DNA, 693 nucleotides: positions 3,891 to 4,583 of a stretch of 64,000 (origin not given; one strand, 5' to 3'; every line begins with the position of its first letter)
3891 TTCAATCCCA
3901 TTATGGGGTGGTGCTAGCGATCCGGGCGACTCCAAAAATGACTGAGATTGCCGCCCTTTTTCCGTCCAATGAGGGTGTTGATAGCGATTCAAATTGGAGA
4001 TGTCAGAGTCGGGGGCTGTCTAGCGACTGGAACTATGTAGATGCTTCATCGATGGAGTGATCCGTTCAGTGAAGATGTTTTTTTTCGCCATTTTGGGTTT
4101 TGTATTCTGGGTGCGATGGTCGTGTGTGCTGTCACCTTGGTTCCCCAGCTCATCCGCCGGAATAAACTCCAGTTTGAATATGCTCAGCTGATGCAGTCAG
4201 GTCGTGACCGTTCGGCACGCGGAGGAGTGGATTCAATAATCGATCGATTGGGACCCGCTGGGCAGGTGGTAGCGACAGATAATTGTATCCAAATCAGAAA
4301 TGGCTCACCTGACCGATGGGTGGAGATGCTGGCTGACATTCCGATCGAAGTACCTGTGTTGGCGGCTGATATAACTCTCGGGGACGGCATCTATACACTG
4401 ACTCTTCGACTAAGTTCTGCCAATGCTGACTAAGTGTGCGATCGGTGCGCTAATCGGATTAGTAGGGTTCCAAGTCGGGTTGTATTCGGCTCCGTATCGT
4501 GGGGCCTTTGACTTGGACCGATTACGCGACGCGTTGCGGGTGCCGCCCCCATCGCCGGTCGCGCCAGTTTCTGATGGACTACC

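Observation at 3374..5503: Orphan three-gene mini-secretin module (two bitopic membrane proteins plus a 342-aa single-N-domain secretin) with no pilin, ATPase or platform genes nearby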

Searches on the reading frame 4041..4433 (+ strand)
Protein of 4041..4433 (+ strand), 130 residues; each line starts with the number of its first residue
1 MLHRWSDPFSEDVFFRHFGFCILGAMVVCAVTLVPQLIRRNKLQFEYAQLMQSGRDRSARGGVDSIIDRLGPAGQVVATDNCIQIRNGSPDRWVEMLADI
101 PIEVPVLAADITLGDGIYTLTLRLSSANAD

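Call 3: search_protein_families(library=pfam, proteins=[window:4041-4433:+], max_evalue=0.1)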
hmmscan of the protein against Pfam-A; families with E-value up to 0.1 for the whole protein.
window:4041-4433:+ (130 aa): 0 families

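Call 4: search_protein_families(library=ncbifam, proteins=[window:4041-4433:+], max_evalue=0.1)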
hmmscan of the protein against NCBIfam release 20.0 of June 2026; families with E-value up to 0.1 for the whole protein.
window:4041-4433:+ (130 aa): 0 families

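Call 22: find_homologous_proteins(query=window:4041-4433:+, max_evalue=0.001)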
Query window:4041-4433:+ (130 aa): 1 proteins with E <= 0.001 among 17 candidates.
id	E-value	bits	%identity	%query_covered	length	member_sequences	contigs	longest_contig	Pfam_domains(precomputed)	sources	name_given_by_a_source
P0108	9.2e-81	286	99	100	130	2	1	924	-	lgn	-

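Call 27: search_solved_structures(query=A2, max_evalue=10, show_alignments=2)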
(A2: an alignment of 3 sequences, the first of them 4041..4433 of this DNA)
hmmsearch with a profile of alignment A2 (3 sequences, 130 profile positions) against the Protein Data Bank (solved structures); distinct sequences matched with E-value up to 10: 2.
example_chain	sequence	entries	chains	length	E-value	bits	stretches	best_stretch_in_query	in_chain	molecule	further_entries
4het_A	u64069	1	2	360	0.37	13.9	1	71-126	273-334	HYPOTHETICAL GLYCOSIDE HYDROLASE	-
7mgp_A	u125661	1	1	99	0.81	12.8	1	19-79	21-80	BMC domain-containing protein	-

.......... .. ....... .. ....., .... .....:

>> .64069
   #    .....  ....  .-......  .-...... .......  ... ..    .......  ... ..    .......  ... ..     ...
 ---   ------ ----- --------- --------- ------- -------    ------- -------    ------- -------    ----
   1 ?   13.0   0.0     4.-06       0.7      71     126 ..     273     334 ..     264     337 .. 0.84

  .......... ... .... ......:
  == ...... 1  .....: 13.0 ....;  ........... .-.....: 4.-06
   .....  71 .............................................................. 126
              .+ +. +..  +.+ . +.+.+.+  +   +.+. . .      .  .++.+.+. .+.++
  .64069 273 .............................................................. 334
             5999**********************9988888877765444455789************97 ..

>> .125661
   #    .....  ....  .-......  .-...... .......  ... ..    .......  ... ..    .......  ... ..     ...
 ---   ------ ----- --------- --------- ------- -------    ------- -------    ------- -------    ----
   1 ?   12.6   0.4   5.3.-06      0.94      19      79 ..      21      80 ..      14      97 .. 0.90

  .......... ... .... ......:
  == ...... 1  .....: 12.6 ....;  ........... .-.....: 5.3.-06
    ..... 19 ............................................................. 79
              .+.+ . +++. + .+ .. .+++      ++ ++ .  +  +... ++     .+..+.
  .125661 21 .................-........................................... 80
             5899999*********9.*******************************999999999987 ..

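Call 49: predict_structure(protein=window:4041-4433:+)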
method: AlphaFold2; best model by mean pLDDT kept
length: 130 residues; sequences in the alignment: 1
mean_pLDDT: 65.0   pTM: 0.42
mean pLDDT of the five models: 65.0, 64.4, 62.8, 57.2, 49.1
residues with pLDDT >= 90: 0; 70-90: 60; 50-70: 48; < 50: 22
segments of 3 or more residues with pLDDT < 50: 47-60, 127-130
pLDDT, mean of each block of 10 residues (from residue 1): 51 75 79 60 48 41 66 72 78 73 65 82 57
secondary structure, 60 per line:
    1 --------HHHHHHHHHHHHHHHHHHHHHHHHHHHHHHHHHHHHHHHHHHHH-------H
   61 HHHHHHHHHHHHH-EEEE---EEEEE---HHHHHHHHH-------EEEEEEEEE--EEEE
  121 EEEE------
elements in order: H9-52 H60-73 E75-78 E82-86 H90-98 E106-114 E117-124

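Call 53: fold_search(model_id=the predicted structure, library=pdb)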
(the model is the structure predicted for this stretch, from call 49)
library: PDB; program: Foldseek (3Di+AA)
matches with E <= 10: 1204; with E <= 0.001: 0
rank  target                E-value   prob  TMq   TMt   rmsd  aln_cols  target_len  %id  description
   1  5t2a_V                4.9e-02  0.85  0.30  0.32  15.2        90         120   16  CryoEM structure of the Leishmania donovani 80S ribosome at 2.9 Angstrom resolution (released 2017-01-25)
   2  9qs7_A                7.1e-02  0.82  0.28  0.19  10.7        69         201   17  AcuB,Acetoin utilization protein (released 2026-02-18)
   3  9s4v_C                8.1e-02  0.91  0.31  0.21  10.6        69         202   14  AcuB from Bacillus subtilis with AMP and ADP (released 2026-02-25)
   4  6az3_V                8.7e-02  0.72  0.29  0.32  15.3        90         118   16  Cryo-EM structure of of the large subunit of Leishmania ribosome bound to paromomycin (released 2017-12-06)
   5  9c7o_A                9.9e-02  0.77  0.28  0.40   4.4        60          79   17  Crystal Structure of the Maize R ACT-like Domain (released 2025-10-08)
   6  2rjz_B                1.3e-01  0.44  0.28  0.28  10.0       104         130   12  Crystal structure of the type 4 fimbrial biogenesis protein PilO from Pseudomonas aeruginosa (released 2007-11-06)
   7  5zul_D                1.3e-01  0.14  0.16  0.18  15.1        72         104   12  Small heat shock protein from Mycobacterium marinum M : Form-3 (released 2019-01-30)
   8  4g0w_A                1.4e-01  0.77  0.27  0.07   5.2        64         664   11  Human topoisomerase iibeta in complex with DNA and ametantrone (released 2013-07-17)
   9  9c7n_A                1.5e-01  0.69  0.28  0.39   4.3        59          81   15  Crystal Structure of the GL3 ACT-like Domain (released 2025-10-08)
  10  9qs7_B                1.7e-01  0.66  0.28  0.19  10.6        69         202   17  AcuB,Acetoin utilization protein (released 2026-02-18)
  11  5ak9_J                1.9e-01  0.72  0.31  0.24   7.2        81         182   12  THE CRYSTAL STRUCTURE OF I-DMOI Q42AK120M IN COMPLEX WITH ITS TARGET DNA IN THE PRESENCE OF 2MM MN (released 2015-06-17)
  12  9s50_B                1.9e-01  0.35  0.25  0.18  10.8        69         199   14  AcuB from Geobacillus stearothermophilus with AMP and ATP (released 2026-02-25)
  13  9s4v_B                2.1e-01  0.75  0.31  0.19  10.5        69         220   14  AcuB from Bacillus subtilis with AMP and ADP (released 2026-02-25)
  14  6e52_B                2.1e-01  0.23  0.22  0.15   7.6        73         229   11  Chimeric structure of Saccharomyces cerevisiae GCN4 leucine zipper fused to Staphylococcus aureus AgrC cytoplasmic his (released 2019-02-27)
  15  9c7n_B                2.3e-01  0.57  0.28  0.38   4.7        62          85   14  Crystal Structure of the GL3 ACT-like Domain (released 2025-10-08)
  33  5hl8_A                3.2e-01  0.38  0.29  0.41   5.2        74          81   19  1.93 Angstrom resolution crystal structure of a pullulanase-specific type II secretion system integral cytoplasmic mem (released 2016-01-27)
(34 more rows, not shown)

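Call 56: search_protein_families(library=pfam, alignment_id=A5, max_evalue=10)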
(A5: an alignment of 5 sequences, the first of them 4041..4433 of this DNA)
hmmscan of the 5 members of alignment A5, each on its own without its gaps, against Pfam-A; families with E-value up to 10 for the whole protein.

A. member 1, window:4041-4433:+ (130 aa): 0 families

B. families by the number of members that match (of 5 scanned): 2 families
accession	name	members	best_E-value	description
PF02665.19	Nitrate_red_gam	1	0.046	Nitrate reductase gamma subunit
PF19321.4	KCTD18_C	1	0.14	BTB/POZ domain-containing protein KCTD18 C-terminus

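Call 61: search_solved_structures(query=A5, max_evalue=10)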
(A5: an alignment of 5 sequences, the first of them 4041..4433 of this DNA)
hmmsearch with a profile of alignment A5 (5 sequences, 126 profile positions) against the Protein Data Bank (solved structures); distinct sequences matched with E-value up to 10: 8.
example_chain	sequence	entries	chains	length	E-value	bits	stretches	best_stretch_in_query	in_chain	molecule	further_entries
1ey3_A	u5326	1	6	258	0.64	13.1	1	12-75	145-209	ENOYL-COA HYDRATASE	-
1mj3_A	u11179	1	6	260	0.65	13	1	12-75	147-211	ENOYL-COA HYDRATASE, MITOCHONDRIAL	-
1dub_A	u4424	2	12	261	0.65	13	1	12-75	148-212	2-ENOYL-COA HYDRATASE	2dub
9rgq_A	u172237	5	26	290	0.78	12.8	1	12-75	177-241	Enoyl-CoA hydratase, mitochondrial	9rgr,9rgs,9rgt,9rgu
1p9n_A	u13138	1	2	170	0.96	12.5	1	57-109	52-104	Molybdopterin-guanine dinucleotide biosynthesis protein B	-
8zru_A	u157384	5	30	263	1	12.4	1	12-75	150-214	Enoyl-CoA hydratase, mitochondrial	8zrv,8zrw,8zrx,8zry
1np6_A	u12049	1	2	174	1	12.4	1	57-109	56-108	Molybdopterin-guanine dinucleotide biosynthesis protein B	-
2hw5_A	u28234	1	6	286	1.2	12.2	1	12-75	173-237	Enoyl-CoA hydratase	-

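Call 64: search_protein_families(library=phrogs, proteins=[window:4041-4433:+], max_evalue=0.1)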
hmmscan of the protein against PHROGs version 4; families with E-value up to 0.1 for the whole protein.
window:4041-4433:+ (130 aa): 0 families

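Call 85: search_protein_families(library=ncbifam, alignment_id=A7, max_evalue=10)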
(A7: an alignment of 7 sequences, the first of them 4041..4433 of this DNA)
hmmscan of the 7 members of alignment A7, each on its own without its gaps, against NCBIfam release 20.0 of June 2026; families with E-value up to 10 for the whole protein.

A. member 1, window:4041-4433:+ (130 aa): 0 families

B. families by the number of members that match (of 7 scanned): 2 families
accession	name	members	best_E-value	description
NF007292.0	PRK09764.1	1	0.062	GntR family transcriptional regulator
NF007410.2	PRK09946.1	1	0.1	protein YdhT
